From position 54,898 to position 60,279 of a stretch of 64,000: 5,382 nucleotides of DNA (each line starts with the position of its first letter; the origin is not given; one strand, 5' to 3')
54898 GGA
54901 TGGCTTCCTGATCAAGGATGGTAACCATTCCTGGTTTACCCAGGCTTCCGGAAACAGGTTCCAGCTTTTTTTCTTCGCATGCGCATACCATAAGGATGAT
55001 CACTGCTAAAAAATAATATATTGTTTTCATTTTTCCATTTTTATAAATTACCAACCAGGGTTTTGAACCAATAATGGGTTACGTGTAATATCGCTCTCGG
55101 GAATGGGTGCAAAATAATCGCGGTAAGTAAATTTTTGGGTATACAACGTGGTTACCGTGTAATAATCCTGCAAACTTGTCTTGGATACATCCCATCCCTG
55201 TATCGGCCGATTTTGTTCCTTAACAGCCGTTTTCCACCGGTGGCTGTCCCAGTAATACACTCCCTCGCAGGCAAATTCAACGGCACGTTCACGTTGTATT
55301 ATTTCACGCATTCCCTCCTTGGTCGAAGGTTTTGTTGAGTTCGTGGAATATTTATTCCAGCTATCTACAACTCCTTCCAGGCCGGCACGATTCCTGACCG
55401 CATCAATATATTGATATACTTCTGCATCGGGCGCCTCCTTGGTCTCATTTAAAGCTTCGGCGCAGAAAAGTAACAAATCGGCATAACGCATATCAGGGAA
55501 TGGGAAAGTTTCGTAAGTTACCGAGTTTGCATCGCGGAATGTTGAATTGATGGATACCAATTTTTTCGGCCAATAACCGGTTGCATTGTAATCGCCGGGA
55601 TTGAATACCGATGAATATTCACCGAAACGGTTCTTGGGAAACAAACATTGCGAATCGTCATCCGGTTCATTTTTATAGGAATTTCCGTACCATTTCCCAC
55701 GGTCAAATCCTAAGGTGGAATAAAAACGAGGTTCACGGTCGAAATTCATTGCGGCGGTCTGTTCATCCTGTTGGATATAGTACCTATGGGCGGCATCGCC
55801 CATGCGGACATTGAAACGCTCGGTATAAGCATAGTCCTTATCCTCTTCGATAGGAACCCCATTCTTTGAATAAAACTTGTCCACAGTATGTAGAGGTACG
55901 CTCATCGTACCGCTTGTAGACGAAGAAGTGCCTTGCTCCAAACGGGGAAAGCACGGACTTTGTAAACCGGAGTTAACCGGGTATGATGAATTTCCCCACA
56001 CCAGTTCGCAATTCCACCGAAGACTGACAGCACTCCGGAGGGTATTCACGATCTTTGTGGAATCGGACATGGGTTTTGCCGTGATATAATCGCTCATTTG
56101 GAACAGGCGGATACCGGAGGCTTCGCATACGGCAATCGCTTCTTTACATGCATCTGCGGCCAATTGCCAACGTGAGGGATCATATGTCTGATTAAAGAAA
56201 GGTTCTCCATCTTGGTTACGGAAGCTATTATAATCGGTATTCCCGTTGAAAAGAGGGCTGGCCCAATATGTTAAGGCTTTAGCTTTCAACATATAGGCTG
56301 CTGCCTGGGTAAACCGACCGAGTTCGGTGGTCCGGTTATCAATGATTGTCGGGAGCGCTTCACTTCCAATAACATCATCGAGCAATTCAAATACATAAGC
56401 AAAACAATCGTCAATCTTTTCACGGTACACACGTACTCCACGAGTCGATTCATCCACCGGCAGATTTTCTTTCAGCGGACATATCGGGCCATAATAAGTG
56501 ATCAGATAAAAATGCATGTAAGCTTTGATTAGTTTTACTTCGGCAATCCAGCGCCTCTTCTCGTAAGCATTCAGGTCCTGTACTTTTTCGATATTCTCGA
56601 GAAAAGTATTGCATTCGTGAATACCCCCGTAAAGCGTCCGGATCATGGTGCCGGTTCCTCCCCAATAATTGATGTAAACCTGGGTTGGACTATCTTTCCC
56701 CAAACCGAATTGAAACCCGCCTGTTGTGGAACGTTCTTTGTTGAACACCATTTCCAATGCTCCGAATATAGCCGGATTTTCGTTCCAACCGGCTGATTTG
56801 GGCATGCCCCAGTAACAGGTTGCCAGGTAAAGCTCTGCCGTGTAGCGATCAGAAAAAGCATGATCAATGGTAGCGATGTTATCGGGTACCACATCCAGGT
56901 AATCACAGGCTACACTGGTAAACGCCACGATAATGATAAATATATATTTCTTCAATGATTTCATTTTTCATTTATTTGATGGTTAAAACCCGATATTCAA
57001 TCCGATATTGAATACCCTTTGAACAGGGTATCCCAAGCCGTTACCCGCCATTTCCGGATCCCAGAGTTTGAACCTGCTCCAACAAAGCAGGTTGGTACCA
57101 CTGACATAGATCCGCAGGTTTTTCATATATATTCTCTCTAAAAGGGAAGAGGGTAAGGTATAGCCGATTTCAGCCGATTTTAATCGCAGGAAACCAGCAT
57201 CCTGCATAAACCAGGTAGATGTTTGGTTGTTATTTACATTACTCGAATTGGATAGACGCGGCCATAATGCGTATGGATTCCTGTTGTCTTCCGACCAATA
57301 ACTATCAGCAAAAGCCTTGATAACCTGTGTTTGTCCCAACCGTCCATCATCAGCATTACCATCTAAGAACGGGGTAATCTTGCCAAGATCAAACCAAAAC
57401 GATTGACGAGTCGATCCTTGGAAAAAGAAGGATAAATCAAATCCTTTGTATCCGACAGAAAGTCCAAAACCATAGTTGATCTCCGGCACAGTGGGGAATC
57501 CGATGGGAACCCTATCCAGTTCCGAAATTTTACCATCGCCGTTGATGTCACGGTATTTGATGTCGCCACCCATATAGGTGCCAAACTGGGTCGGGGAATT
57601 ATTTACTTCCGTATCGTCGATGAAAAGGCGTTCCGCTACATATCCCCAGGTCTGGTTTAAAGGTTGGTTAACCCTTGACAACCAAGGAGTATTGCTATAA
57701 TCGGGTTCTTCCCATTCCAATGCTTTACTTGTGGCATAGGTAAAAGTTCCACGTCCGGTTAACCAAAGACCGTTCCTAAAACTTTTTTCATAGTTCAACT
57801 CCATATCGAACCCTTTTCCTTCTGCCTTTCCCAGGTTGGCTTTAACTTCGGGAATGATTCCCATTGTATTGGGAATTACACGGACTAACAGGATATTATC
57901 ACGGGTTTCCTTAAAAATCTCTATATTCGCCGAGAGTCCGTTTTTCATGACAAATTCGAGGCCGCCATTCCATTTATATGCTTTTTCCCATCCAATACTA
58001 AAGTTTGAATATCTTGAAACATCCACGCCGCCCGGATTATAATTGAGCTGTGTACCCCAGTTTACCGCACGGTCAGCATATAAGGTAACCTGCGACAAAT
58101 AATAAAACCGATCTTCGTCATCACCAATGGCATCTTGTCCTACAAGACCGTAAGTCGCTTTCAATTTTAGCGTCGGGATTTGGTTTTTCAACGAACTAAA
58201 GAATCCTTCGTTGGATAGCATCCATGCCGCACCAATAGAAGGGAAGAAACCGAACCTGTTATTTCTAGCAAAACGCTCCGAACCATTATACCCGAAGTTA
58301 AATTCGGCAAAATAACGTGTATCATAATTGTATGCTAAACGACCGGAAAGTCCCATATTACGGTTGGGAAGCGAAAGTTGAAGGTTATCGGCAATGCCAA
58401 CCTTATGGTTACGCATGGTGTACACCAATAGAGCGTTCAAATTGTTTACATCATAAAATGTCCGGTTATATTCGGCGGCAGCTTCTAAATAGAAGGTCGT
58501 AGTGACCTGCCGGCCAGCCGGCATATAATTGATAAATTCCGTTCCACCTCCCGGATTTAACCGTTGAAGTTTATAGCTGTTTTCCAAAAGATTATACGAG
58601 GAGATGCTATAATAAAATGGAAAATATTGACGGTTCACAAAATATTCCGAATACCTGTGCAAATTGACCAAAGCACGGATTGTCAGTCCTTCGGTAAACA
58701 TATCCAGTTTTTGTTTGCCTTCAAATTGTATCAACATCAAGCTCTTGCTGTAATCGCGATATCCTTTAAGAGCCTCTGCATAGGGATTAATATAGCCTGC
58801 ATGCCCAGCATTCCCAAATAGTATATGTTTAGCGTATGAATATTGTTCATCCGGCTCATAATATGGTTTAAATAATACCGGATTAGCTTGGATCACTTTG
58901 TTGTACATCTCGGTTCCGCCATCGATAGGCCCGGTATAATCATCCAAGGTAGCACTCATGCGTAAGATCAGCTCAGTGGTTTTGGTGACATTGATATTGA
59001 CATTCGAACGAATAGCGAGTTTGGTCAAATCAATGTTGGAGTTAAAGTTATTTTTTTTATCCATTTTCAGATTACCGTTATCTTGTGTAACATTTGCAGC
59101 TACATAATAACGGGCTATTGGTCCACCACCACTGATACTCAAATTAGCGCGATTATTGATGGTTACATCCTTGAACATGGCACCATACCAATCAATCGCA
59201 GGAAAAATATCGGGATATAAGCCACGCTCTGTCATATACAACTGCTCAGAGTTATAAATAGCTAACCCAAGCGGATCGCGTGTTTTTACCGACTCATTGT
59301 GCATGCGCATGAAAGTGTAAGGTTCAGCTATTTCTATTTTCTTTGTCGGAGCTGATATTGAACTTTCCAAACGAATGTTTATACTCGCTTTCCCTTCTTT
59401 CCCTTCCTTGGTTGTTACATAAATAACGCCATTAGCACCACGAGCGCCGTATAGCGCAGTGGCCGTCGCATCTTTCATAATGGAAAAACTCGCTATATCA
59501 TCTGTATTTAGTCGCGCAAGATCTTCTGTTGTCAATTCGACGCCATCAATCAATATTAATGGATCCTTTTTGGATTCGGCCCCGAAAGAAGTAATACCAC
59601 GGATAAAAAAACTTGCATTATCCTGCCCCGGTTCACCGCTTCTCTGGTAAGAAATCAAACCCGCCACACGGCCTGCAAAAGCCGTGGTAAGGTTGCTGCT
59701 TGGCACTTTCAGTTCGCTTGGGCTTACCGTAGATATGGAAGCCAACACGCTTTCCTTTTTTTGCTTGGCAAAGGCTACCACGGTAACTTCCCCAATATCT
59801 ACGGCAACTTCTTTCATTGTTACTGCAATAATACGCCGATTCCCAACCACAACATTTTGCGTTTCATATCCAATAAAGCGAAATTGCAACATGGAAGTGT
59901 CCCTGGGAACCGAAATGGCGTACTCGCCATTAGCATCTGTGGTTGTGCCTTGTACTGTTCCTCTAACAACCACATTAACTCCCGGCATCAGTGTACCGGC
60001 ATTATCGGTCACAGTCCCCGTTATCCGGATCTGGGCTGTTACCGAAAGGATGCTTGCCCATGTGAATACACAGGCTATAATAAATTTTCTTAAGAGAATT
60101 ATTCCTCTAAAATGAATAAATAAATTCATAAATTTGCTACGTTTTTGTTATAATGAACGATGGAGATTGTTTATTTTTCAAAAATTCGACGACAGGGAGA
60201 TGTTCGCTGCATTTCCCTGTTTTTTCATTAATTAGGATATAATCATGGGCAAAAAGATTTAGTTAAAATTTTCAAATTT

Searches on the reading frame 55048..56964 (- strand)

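Call 103: search_protein_families(library=pfam, proteins=[window:55048-56964:-], max_evalue=0.00001)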
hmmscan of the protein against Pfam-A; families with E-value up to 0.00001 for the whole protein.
window:55048-56964:- (638 aa): 2 families
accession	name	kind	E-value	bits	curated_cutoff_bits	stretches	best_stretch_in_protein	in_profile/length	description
PF07980.17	SusD_RagB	-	9.3e-56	190.1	23.1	1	332-638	25-297/297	SusD family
PF14322.12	SusD-like_3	-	3.1e-11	44.3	27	1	105-228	75-187/191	Starch-binding associating with outer membrane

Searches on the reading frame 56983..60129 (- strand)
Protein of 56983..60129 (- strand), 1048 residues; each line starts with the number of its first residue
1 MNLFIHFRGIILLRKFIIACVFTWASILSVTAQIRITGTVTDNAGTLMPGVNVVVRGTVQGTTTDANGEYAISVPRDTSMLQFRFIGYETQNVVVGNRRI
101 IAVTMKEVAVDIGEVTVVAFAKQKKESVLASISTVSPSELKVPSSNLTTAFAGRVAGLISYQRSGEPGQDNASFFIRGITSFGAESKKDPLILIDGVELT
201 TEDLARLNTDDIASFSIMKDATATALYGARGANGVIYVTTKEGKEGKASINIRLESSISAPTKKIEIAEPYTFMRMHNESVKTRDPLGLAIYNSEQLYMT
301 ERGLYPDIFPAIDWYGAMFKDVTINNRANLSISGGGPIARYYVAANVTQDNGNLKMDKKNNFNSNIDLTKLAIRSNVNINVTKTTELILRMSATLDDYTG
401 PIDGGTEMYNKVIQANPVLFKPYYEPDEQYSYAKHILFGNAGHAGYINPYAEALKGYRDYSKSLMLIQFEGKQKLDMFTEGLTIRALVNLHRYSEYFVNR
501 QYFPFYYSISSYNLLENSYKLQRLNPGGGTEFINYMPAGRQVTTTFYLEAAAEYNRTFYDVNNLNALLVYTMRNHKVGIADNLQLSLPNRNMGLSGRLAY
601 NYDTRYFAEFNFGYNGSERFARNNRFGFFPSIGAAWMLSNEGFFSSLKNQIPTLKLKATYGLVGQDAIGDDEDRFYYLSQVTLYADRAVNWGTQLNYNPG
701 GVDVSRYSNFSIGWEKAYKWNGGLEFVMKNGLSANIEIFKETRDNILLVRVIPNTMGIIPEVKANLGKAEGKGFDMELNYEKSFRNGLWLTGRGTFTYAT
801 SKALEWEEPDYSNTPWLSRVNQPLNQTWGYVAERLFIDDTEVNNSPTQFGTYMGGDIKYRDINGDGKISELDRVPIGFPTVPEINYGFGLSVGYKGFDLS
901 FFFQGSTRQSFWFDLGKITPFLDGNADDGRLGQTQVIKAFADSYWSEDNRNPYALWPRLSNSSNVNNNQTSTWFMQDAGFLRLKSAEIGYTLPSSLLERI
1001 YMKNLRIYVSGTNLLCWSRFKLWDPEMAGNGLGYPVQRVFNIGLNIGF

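Call 103: search_protein_families(library=pfam, proteins=[window:56983-60129:-], max_evalue=0.00001)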
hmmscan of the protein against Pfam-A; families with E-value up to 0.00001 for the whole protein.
window:56983-60129:- (1048 aa): 3 families
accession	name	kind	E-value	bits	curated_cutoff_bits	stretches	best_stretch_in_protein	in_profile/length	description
PF13715.12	CarbopepD_reg_2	-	1.2e-16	60.9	32.2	1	36-117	1-88/88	CarboxypepD_reg-like domain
PF07715.20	Plug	-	2.8e-15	57.2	23.9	1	125-235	2-107/107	TonB-dependent Receptor Plug Domain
PF13620.12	CarboxypepD_reg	-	5.3e-13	49.6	32.3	1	36-119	2-78/82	Carboxypeptidase regulatory-like domain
